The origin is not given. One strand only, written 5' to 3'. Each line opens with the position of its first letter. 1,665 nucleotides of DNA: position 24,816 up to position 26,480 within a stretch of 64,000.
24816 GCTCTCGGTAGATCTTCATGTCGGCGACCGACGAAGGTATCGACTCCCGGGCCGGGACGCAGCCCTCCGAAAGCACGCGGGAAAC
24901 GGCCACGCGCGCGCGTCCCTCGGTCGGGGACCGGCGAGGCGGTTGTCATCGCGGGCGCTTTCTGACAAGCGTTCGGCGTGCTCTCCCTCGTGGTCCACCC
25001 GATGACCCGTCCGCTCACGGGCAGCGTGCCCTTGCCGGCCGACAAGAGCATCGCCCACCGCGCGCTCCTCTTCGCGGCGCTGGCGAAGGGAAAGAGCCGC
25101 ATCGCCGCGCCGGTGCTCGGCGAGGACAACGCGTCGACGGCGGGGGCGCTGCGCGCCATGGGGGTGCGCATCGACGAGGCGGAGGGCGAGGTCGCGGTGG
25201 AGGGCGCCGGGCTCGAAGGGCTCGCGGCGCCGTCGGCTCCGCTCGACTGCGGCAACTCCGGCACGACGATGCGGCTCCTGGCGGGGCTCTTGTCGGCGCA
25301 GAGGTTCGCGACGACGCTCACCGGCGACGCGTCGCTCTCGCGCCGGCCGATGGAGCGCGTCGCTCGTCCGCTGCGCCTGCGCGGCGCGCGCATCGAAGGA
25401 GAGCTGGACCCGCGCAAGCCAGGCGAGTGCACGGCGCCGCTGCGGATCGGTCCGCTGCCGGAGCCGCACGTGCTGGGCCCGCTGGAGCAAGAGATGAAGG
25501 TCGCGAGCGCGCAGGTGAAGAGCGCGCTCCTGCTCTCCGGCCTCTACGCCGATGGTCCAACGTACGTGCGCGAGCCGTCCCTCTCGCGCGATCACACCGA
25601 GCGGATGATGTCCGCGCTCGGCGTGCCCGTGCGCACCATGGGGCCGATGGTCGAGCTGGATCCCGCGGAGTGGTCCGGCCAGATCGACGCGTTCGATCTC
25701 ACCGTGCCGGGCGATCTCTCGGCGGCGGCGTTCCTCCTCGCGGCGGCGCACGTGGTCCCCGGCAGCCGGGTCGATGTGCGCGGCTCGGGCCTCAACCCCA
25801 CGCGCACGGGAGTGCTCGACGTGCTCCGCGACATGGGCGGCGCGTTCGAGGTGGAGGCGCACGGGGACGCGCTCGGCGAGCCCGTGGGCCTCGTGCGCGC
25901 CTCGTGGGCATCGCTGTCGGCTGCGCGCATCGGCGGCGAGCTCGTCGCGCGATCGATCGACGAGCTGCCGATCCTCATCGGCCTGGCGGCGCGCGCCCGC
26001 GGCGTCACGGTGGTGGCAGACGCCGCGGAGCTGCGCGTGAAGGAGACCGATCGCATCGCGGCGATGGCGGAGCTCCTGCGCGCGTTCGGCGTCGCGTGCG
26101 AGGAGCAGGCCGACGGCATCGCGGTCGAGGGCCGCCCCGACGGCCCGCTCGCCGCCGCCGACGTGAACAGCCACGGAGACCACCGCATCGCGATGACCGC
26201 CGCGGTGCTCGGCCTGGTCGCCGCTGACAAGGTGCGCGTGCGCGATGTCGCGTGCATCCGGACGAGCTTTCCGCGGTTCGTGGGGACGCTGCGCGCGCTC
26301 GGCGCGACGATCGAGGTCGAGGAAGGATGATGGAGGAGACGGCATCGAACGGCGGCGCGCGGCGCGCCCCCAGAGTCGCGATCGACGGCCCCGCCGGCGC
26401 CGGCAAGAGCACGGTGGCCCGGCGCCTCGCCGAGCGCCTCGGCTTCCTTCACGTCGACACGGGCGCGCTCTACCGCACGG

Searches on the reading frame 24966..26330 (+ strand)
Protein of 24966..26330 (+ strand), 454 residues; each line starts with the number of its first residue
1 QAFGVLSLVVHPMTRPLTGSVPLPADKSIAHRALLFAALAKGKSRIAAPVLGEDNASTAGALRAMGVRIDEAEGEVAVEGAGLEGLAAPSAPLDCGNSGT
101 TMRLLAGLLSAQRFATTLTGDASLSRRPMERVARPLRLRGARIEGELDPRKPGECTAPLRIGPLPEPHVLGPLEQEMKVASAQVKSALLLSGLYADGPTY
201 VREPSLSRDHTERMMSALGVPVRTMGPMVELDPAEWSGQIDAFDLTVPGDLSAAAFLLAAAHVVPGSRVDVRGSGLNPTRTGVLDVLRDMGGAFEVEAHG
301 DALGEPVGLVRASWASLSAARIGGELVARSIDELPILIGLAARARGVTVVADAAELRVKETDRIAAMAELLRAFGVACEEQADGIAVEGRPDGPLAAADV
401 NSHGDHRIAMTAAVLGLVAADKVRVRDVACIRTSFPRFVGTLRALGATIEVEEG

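Call 18: search_protein_families(library=pfam, proteins=[window:24966-26330:+], max_evalue=0.001)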
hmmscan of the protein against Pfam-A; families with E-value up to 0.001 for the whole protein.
window:24966-26330:+ (454 aa): 1 family
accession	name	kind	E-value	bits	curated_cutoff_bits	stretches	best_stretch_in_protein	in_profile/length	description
PF00275.25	EPSP_synthase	-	3.3e-100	336.2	22.8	1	15-442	5-417/417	EPSP synthase (3-phosphoshikimate 1-carboxyvinyltransferase)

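Call 46: find_homologous_proteins(query=window:24978-26327:+, max_evalue=1e-30)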
Query window:24978-26327:+ (450 aa): 8000 proteins with E <= 1e-30 among 8000 candidates; the best 120 are listed.
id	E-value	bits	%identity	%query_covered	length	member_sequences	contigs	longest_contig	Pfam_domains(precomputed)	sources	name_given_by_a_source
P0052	5.1e-276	934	100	98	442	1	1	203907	PF00275.26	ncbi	ncbi:MAG: 3-phosphoshikimate 1-carboxyvinyltransferase [Polyangiaceae bacterium]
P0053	1.2e-232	791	83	98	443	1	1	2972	PF00275.26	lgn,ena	-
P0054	3.0e-231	786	83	98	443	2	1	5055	PF00275.26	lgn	-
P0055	5.7e-231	785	85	96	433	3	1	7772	PF00275.26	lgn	-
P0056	1.1e-230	784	82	100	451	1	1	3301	PF00275.26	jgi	jgi:3-phosphoshikimate 1-carboxyvinyltransferase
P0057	2.7e-227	773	81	98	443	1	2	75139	PF00275.26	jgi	jgi:3-phosphoshikimate 1-carboxyvinyltransferase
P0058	8.9e-226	768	80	100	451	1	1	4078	PF00275.26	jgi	jgi:3-phosphoshikimate 1-carboxyvinyltransferase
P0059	1.4e-225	767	79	100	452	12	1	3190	PF00275.26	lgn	-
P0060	4.8e-223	759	78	100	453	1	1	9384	PF00275.26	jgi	jgi:3-phosphoshikimate 1-carboxyvinyltransferase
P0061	7.4e-221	752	79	100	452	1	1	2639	PF00275.26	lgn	-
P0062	1.1e-220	751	79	100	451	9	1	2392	PF00275.26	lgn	-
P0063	1.2e-218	745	77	100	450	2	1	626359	PF00275.26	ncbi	ncbi:MAG: 3-phosphoshikimate 1-carboxyvinyltransferase [Polyangiaceae bacterium]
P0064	9.5e-212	722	77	98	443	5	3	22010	PF00275.26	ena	-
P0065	5.0e-206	703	72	100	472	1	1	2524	PF00275.26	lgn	-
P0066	1.3e-204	698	74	98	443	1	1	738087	PF00275.26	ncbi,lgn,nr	ncbi:MAG: 3-phosphoshikimate 1-carboxyvinyltransferase [Polyangiaceae bacterium]|nr:3-phosphoshikima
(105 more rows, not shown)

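Call 48: find_encoding_contigs(protein=P0052, flank=10000, max_places=2)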
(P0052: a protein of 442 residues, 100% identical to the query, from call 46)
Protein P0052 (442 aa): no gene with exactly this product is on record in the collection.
